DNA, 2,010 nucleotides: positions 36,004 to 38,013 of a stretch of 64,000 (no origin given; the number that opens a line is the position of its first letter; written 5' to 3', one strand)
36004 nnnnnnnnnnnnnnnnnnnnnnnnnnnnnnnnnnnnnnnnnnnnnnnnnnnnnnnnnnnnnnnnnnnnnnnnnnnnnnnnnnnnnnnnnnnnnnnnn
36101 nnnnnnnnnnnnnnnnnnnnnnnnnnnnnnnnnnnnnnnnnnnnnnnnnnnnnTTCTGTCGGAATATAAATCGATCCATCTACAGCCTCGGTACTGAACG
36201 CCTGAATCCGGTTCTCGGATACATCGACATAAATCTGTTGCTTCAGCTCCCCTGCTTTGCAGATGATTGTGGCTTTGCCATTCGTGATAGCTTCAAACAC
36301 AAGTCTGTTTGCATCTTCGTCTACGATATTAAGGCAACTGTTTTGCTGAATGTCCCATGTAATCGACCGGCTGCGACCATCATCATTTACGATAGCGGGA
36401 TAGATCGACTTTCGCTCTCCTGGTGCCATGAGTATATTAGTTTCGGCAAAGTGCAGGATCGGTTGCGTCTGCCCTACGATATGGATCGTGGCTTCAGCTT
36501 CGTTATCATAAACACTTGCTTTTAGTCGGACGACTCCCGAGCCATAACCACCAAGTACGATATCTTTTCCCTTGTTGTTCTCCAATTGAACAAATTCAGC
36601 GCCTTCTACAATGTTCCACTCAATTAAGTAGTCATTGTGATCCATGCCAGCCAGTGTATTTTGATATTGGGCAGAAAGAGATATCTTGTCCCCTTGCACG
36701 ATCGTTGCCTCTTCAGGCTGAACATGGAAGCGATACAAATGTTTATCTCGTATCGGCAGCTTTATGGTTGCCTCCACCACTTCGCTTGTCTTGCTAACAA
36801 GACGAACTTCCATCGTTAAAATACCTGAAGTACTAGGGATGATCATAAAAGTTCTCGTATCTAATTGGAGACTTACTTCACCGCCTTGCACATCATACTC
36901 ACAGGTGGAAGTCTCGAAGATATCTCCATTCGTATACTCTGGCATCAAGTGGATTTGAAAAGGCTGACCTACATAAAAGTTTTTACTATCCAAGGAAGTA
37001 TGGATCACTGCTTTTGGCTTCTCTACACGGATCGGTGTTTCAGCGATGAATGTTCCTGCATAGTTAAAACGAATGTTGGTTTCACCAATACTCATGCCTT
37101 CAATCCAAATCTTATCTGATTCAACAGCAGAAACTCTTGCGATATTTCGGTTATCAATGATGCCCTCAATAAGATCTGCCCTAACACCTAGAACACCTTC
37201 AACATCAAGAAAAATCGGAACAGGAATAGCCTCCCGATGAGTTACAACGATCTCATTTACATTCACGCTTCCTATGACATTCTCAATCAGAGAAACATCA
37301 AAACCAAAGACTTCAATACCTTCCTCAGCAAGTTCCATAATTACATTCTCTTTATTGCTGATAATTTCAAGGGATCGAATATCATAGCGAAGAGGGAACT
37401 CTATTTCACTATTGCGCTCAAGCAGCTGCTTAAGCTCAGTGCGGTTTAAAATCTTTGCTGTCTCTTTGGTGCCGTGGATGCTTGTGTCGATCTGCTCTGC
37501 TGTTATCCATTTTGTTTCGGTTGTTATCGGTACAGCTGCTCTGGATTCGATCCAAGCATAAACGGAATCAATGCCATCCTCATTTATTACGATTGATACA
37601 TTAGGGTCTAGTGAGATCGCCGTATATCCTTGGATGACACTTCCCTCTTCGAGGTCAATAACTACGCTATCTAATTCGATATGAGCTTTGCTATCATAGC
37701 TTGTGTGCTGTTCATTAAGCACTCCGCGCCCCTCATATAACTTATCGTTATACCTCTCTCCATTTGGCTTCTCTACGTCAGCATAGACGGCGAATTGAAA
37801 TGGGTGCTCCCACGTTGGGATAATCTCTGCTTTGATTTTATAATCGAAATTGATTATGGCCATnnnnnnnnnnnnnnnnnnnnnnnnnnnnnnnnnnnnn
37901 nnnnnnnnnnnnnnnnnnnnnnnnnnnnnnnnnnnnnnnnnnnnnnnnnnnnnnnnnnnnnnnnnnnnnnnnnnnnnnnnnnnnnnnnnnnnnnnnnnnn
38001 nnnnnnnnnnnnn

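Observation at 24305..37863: Two adjacent giant genes (2787 and 1723 aa) share a repeated lectin-like block; the larger carries PA14 and Big_2 domains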

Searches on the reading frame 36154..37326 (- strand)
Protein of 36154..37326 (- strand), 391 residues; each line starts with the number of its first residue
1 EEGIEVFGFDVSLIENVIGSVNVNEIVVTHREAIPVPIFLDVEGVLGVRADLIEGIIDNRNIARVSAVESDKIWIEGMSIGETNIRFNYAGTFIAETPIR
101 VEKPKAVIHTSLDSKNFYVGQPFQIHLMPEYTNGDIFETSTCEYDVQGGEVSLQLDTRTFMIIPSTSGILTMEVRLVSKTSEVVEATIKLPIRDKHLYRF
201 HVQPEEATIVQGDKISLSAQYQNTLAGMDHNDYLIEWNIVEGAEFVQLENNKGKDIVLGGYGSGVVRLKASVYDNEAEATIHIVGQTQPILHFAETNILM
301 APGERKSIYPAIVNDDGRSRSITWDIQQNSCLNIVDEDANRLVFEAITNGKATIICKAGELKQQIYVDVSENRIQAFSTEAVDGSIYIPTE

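Call 40: search_protein_families(library=pfam, proteins=[window:36154-37326:-], max_evalue=5)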
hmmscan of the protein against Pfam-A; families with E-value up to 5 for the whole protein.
window:36154-37326:- (391 aa): 1 family
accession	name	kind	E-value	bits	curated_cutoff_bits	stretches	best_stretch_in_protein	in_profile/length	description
PF13629.12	T2SS-T3SS_pil_N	-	0.11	12.7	23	1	57-87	26-56/72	Pilus formation protein N terminal region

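Call 43: search_solved_structures(query=window:36154-37326:-, max_evalue=10, show_alignments=3)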
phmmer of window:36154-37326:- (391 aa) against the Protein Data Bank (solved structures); distinct sequences matched with E-value up to 10: 1.
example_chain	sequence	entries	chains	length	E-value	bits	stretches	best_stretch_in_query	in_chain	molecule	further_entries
1xd6_A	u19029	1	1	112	1.4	11.2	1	326-388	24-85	gastrodianin-4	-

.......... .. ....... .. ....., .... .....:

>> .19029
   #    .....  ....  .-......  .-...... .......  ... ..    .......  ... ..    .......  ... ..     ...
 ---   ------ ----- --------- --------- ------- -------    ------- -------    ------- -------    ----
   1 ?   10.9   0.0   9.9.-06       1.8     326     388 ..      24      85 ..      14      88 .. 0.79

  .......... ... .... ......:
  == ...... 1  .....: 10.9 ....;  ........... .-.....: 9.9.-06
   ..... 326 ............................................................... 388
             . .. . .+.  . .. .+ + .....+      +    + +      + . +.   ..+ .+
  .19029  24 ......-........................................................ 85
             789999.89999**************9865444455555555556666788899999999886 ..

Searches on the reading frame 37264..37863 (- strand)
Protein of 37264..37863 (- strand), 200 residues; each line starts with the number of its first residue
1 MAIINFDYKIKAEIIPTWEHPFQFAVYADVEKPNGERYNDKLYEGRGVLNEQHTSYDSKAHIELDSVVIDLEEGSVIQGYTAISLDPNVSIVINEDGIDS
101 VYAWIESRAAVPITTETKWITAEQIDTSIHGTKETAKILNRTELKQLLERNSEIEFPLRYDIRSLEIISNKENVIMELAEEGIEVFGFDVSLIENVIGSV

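Call 40: search_protein_families(library=pfam, proteins=[window:37264-37863:-], max_evalue=5)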
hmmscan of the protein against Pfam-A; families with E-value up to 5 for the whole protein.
window:37264-37863:- (200 aa): 1 family
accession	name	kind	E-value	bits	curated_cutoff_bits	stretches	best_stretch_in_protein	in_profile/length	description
PF13159.12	DUF3994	-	0.068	13.6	25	1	51-98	9-59/123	Domain of unknown function (DUF3994)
